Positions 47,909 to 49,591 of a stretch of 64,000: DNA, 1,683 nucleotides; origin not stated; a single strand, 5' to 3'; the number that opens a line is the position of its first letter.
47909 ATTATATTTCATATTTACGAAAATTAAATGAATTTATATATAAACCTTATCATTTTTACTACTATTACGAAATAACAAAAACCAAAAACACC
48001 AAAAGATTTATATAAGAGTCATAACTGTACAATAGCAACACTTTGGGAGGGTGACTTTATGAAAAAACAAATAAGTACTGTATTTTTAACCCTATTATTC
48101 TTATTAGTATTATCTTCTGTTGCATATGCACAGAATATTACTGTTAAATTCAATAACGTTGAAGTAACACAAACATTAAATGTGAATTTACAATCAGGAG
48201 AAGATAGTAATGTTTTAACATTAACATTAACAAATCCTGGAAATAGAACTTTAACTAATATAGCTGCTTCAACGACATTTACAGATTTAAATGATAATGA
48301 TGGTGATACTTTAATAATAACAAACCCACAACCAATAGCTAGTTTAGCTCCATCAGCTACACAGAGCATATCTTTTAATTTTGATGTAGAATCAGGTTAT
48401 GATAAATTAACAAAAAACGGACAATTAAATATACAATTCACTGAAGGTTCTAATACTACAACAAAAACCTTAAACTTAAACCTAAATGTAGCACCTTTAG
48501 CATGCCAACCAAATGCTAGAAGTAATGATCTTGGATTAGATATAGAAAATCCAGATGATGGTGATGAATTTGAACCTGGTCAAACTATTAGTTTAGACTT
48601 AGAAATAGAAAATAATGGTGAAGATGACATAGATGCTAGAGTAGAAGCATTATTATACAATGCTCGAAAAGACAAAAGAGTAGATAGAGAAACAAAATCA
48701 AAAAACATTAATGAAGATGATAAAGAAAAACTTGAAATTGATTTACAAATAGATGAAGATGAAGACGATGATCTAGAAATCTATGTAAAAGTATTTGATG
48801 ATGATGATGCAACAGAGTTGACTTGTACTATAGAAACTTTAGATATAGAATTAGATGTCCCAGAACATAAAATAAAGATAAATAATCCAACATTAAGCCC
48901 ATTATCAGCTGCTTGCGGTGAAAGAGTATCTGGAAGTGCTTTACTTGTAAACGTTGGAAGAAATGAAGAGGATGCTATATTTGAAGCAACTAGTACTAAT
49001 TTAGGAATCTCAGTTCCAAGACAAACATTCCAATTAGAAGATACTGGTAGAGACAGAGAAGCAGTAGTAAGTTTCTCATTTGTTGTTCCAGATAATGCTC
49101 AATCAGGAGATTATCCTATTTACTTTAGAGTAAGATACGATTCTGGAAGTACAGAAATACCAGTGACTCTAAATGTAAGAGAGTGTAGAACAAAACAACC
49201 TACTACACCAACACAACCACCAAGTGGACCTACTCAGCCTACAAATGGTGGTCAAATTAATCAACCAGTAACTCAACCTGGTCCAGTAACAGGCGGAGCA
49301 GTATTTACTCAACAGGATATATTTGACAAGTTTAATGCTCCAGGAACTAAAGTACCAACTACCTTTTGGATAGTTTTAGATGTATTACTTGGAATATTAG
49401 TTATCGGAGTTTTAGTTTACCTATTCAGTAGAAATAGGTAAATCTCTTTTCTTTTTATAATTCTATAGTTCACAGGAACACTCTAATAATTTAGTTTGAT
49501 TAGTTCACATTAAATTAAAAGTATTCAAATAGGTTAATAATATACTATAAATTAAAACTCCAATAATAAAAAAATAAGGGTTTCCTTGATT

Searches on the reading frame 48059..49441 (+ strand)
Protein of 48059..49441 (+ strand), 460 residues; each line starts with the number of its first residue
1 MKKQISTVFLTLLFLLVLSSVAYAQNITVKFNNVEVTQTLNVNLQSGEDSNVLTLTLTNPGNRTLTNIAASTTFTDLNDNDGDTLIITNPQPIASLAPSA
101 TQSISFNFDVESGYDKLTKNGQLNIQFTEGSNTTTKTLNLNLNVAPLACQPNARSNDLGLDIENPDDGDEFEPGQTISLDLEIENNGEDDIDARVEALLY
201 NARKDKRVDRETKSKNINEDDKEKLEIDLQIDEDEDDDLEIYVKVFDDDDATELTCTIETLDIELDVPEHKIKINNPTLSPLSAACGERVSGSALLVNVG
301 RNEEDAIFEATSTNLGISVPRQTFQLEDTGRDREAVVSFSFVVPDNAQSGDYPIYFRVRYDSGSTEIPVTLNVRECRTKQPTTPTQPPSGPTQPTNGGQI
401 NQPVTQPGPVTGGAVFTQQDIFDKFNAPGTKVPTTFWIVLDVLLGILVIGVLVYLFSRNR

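Call 78: search_protein_families(library=pfam, proteins=[window:48059-49441:+], max_evalue=0.001)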
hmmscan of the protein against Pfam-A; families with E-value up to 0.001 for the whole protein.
window:48059-49441:+ (460 aa): 1 family
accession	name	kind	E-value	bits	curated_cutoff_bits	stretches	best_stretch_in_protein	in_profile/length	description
PF10633.15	NPCBM_assoc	-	0.00045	20.8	24.4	0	331-360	48-77/78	NPCBM-associated, NEW3 domain of alpha-galactosidase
